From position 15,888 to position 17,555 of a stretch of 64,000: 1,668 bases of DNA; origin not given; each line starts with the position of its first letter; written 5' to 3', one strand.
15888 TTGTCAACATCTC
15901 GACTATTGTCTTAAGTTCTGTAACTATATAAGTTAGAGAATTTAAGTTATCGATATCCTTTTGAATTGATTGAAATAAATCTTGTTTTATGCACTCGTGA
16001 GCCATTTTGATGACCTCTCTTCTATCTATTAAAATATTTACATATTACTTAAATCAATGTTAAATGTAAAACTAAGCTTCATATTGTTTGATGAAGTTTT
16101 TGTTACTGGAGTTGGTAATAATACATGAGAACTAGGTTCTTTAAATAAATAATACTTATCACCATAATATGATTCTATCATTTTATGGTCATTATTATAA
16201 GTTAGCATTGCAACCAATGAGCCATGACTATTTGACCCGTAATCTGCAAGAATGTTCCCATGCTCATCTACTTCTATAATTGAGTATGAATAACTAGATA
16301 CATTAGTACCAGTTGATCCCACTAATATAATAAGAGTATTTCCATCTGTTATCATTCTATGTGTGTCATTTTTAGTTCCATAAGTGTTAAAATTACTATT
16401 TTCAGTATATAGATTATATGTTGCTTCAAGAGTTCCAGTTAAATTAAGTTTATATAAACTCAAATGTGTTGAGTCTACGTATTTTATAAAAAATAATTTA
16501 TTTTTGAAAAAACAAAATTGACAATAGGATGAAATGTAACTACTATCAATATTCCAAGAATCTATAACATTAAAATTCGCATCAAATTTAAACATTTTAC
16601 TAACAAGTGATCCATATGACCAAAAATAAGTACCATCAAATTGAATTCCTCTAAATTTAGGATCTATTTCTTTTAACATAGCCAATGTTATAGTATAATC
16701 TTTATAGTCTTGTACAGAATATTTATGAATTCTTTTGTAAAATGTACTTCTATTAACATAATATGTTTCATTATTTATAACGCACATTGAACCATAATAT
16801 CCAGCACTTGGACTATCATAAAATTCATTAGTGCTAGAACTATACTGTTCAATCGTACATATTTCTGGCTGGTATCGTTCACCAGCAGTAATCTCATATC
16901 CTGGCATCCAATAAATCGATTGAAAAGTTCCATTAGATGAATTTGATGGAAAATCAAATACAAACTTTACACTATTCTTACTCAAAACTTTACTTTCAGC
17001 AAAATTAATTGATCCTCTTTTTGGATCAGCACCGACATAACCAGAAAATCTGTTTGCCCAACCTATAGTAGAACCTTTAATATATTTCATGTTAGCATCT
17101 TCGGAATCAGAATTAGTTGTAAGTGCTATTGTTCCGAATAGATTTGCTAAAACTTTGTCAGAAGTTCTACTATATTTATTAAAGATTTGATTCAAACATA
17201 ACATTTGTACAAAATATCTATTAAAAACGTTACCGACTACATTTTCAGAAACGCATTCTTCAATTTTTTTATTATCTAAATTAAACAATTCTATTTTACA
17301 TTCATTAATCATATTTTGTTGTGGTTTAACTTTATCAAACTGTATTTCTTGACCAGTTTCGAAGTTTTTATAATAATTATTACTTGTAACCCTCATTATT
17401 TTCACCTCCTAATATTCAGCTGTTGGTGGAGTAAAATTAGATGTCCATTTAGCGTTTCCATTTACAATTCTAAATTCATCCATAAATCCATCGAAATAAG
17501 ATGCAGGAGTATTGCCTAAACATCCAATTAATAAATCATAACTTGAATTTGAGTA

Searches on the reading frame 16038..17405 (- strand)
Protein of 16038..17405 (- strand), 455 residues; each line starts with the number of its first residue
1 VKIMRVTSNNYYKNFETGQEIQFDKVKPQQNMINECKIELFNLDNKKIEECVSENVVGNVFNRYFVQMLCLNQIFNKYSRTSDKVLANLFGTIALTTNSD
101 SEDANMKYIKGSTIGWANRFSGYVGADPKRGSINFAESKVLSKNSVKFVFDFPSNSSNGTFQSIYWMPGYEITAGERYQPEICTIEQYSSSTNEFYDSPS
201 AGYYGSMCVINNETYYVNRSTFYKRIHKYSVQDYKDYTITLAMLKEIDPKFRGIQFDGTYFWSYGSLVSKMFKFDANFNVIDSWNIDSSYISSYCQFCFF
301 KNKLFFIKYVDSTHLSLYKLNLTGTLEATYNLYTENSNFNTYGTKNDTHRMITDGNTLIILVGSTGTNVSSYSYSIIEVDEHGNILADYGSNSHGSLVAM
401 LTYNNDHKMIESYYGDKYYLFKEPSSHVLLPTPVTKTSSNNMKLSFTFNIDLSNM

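Call 15: search_protein_families(library=phrogs, proteins=[window:16038-17405:-], max_evalue=0.00001)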
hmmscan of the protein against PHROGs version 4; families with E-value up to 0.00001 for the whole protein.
window:16038-17405:- (455 aa): 1 family
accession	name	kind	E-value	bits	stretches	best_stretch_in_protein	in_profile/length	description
phrog_25763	-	unknown function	4.1e-26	92.7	1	8-170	12-181/461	-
